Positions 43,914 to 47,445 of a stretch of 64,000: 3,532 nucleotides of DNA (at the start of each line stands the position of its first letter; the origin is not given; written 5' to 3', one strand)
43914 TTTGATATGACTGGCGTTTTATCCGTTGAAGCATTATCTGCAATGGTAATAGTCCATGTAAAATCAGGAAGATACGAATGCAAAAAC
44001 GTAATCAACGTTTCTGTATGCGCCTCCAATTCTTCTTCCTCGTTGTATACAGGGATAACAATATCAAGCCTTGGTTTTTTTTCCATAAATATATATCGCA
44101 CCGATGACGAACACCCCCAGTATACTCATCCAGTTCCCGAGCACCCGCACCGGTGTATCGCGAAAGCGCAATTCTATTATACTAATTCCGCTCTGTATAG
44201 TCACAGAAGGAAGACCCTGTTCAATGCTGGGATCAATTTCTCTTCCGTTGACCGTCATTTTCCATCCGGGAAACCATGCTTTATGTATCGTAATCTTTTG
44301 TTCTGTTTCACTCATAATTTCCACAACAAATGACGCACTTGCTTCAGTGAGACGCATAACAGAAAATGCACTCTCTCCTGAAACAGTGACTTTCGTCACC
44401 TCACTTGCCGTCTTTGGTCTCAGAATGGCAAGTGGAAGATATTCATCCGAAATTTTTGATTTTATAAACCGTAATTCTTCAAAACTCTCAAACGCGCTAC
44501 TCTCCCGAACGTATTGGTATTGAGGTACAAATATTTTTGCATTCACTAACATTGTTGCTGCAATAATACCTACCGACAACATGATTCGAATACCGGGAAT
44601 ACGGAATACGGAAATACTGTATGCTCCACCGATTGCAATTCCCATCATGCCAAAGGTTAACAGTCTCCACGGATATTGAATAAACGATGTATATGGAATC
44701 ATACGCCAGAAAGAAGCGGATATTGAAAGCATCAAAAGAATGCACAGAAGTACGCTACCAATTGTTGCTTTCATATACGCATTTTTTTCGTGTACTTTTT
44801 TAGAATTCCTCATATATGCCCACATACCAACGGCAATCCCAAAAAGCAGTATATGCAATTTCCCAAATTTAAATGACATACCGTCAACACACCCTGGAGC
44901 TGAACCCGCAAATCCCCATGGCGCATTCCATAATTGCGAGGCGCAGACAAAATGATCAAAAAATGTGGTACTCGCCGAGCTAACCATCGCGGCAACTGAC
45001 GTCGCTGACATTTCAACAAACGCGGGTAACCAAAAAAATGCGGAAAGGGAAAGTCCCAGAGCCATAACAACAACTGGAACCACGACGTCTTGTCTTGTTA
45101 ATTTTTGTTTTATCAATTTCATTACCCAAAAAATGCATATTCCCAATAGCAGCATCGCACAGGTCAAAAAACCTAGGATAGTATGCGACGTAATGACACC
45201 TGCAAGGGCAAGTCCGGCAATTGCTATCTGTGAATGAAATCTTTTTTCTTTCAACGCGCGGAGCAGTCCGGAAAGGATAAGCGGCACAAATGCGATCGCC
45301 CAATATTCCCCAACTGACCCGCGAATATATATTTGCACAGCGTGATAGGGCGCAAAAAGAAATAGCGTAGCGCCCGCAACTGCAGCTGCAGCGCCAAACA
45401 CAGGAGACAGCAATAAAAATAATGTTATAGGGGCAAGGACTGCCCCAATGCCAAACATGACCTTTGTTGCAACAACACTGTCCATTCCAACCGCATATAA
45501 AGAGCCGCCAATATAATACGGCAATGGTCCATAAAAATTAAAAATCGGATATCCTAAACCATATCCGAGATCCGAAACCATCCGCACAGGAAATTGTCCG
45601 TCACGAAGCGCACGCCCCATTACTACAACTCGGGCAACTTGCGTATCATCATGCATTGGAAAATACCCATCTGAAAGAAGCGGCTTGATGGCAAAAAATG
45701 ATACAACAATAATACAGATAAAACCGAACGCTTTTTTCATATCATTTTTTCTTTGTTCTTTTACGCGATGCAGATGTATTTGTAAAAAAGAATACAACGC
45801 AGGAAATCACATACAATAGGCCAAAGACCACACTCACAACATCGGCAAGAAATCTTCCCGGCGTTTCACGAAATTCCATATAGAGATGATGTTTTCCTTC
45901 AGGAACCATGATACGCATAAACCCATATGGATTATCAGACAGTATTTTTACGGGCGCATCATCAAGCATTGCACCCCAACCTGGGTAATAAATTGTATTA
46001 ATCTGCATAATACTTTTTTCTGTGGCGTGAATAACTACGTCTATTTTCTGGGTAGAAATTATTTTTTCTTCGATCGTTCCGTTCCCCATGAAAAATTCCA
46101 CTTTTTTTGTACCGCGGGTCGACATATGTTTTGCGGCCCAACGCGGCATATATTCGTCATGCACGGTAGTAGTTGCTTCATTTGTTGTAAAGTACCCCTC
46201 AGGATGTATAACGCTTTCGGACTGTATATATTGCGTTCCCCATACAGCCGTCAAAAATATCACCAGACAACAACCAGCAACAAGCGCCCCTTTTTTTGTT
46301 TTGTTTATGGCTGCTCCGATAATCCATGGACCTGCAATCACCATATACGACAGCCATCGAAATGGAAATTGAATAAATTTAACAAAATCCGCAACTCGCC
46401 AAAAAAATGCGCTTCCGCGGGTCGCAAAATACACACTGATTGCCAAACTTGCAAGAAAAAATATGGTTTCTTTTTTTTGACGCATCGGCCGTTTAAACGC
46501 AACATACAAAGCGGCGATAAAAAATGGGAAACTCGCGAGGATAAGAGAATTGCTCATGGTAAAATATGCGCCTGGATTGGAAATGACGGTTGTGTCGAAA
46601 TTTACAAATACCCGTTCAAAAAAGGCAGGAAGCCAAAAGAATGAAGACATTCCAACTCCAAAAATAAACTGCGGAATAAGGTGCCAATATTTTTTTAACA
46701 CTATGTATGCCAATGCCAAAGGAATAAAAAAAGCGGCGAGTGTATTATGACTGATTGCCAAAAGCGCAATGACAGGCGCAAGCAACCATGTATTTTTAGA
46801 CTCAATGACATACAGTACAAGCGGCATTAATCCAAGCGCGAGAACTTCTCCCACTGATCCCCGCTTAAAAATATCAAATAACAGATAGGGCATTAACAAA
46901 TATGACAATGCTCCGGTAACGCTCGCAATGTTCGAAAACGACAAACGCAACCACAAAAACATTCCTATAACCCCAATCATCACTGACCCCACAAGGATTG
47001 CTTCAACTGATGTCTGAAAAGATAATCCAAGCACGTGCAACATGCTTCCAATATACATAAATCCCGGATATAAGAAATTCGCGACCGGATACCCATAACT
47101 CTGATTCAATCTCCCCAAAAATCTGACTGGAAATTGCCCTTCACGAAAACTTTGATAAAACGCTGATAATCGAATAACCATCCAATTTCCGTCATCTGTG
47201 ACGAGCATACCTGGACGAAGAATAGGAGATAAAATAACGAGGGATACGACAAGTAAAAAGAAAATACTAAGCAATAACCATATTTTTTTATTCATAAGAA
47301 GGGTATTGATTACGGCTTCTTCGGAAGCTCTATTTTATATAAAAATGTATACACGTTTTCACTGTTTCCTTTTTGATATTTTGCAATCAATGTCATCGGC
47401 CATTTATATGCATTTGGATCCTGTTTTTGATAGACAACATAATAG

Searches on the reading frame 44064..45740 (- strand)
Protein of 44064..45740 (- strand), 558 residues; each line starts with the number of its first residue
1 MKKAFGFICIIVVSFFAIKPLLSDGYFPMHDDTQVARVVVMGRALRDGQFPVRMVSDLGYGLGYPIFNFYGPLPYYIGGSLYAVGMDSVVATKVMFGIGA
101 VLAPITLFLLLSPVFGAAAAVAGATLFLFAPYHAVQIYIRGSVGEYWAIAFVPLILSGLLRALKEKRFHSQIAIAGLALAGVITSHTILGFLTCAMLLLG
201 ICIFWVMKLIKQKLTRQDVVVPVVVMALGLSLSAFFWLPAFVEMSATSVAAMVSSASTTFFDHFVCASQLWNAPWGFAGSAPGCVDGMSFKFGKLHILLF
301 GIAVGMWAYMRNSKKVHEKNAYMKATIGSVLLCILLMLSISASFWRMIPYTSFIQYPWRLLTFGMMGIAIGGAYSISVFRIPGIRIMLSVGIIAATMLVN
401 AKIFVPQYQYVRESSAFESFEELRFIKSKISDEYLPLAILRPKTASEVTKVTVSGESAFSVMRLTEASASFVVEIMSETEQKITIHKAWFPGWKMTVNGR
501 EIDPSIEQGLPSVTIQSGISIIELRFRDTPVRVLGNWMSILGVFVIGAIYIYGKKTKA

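Call 4: search_protein_families(library=pfam, proteins=[window:44064-45740:-], max_evalue=1)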
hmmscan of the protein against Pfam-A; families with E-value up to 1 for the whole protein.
window:44064-45740:- (558 aa): 2 families
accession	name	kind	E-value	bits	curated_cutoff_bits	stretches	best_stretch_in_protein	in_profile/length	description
PF10131.15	PTPS_related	-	9.9e-09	34.6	26.4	1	67-414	1-320/621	6-pyruvoyl-tetrahydropterin synthase related domain; membrane protein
PF09586.16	YfhO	-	0.0025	16.7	28.5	1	148-411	148-394/835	Bacterial membrane protein YfhO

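Call 5: search_protein_families(library=ncbifam, proteins=[window:44064-45740:-], max_evalue=1)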
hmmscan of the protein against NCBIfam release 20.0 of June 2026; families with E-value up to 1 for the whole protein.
window:44064-45740:- (558 aa): 0 families

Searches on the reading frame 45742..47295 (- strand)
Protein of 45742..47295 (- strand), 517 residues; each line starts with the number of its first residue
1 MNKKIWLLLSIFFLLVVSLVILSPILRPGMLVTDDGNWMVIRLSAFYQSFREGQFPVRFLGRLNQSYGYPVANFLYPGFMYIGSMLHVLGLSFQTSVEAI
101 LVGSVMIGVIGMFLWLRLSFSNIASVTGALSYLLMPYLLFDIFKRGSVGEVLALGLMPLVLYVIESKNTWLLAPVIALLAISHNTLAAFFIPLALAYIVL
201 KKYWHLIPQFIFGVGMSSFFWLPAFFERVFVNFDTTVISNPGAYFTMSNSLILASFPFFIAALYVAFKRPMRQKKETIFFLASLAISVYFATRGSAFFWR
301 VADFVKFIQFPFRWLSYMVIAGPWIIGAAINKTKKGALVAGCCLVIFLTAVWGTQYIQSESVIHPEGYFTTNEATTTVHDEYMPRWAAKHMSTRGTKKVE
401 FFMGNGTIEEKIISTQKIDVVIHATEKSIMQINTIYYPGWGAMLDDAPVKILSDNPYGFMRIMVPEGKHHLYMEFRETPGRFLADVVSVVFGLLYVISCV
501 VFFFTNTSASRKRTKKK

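Call 4: search_protein_families(library=pfam, proteins=[window:45742-47295:-], max_evalue=1)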
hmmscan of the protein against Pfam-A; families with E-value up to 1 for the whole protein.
window:45742-47295:- (517 aa): 1 family
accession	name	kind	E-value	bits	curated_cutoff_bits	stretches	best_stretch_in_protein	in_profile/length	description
PF10131.15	PTPS_related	-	0.41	9.5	26.4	1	81-368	10-316/621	6-pyruvoyl-tetrahydropterin synthase related domain; membrane protein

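Call 5: search_protein_families(library=ncbifam, proteins=[window:45742-47295:-], max_evalue=1)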
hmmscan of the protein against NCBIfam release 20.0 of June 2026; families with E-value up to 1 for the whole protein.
window:45742-47295:- (517 aa): 0 families

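Call 66: find_related_loci(query=A6, collection=metagenome_contigs, flank=8000)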
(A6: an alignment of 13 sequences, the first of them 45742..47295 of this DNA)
Query A6 (517 aa) in metagenome_contigs; peptide patterns used: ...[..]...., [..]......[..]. (x = any residue, [..] = any of these).
456 stretches matched a pattern; 322 encode a relative of the query (tblastn E <= 1e-3); the best 80 are kept; 80 distinct loci.
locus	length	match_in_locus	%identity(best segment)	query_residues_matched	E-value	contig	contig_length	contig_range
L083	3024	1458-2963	81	1-501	0e+0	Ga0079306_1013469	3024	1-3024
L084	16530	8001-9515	74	1-505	0e+0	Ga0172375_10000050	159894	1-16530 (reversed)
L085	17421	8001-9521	70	1-506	0e+0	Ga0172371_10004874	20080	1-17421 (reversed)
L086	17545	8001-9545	62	1-516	0e+0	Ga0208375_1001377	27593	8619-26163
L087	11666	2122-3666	62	1-516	0e+0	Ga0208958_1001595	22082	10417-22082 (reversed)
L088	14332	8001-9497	66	1-498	0e+0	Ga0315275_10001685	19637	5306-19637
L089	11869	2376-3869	62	1-498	0e+0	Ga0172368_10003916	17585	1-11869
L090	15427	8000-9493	62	1-498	0e+0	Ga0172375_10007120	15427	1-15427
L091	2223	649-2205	58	2-517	0e+0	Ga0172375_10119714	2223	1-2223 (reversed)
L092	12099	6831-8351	56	2-508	0e+0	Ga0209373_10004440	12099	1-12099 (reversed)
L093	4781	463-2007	52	1-517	4e-179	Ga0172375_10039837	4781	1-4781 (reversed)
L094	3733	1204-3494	52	8-497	1e-175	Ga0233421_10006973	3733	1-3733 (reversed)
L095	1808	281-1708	50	5-486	2e-170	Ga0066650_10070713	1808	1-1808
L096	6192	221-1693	49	1-490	2e-157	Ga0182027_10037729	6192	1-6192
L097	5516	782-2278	49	11-516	2e-157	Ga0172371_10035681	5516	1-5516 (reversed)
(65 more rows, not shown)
